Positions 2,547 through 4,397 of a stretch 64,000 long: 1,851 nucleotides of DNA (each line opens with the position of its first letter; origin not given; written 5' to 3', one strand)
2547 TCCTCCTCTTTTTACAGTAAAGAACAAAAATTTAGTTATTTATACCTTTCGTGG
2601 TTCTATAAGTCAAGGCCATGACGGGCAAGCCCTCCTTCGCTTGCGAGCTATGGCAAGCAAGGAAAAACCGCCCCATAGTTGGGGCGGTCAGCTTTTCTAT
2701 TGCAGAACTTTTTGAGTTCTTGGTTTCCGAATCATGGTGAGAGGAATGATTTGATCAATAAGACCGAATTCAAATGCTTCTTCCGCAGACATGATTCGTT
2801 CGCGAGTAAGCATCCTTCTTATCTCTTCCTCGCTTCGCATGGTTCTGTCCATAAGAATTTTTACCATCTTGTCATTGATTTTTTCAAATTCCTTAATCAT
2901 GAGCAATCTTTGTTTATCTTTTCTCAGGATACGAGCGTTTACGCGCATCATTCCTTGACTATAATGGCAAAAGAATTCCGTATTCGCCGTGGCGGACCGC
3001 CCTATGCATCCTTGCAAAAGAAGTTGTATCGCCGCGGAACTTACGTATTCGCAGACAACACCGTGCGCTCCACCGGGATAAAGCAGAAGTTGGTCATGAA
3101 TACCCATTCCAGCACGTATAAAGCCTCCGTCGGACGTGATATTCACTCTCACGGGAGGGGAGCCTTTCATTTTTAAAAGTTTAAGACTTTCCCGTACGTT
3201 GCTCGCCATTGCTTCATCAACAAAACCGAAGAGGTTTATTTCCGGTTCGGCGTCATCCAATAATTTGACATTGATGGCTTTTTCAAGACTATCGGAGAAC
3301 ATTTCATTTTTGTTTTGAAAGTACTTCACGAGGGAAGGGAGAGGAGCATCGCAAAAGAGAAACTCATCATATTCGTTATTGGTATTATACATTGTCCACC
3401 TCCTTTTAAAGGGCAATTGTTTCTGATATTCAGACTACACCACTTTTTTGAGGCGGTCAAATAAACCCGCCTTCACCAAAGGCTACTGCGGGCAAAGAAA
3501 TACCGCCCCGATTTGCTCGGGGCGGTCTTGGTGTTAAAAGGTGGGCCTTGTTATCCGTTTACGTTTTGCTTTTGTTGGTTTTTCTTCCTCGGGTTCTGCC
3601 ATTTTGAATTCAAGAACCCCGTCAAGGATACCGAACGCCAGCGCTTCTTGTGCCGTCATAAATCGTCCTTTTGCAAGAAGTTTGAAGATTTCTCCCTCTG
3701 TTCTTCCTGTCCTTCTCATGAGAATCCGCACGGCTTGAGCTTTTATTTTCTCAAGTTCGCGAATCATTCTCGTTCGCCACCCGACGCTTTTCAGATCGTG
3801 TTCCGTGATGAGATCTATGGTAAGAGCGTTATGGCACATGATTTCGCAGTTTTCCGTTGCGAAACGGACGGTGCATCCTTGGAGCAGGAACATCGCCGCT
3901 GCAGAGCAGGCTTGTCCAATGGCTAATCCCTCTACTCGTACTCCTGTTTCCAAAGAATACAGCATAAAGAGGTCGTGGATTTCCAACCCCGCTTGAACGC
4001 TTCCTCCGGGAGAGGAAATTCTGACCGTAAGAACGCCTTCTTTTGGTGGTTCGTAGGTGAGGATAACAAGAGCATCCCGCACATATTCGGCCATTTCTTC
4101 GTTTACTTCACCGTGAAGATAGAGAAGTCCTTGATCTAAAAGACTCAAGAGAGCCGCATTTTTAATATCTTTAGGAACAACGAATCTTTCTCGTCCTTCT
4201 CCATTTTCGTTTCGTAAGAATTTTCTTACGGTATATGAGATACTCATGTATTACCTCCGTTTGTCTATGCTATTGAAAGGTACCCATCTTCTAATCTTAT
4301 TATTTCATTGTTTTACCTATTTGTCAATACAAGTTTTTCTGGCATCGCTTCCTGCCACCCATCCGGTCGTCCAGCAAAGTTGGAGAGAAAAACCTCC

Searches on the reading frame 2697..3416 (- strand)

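Call 115: search_protein_families(library=pfam, proteins=[window:2697-3416:-], max_evalue=0.00001)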
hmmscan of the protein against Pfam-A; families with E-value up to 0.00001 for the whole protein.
window:2697-3416:- (239 aa): 1 family
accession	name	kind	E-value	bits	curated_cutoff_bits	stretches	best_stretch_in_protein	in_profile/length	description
PF00574.28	CLP_protease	-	4.8e-24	85.7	20.2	1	57-224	16-179/182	Clp protease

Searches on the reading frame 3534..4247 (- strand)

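Call 22: search_protein_families(library=pfam, proteins=[window:3534-4247:-], max_evalue=0.001)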
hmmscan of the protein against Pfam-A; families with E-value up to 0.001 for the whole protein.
window:3534-4247:- (237 aa): 1 family
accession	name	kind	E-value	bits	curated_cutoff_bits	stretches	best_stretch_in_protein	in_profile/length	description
PF00574.28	CLP_protease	-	1.4e-28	100.5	20.2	1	35-213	12-180/182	Clp protease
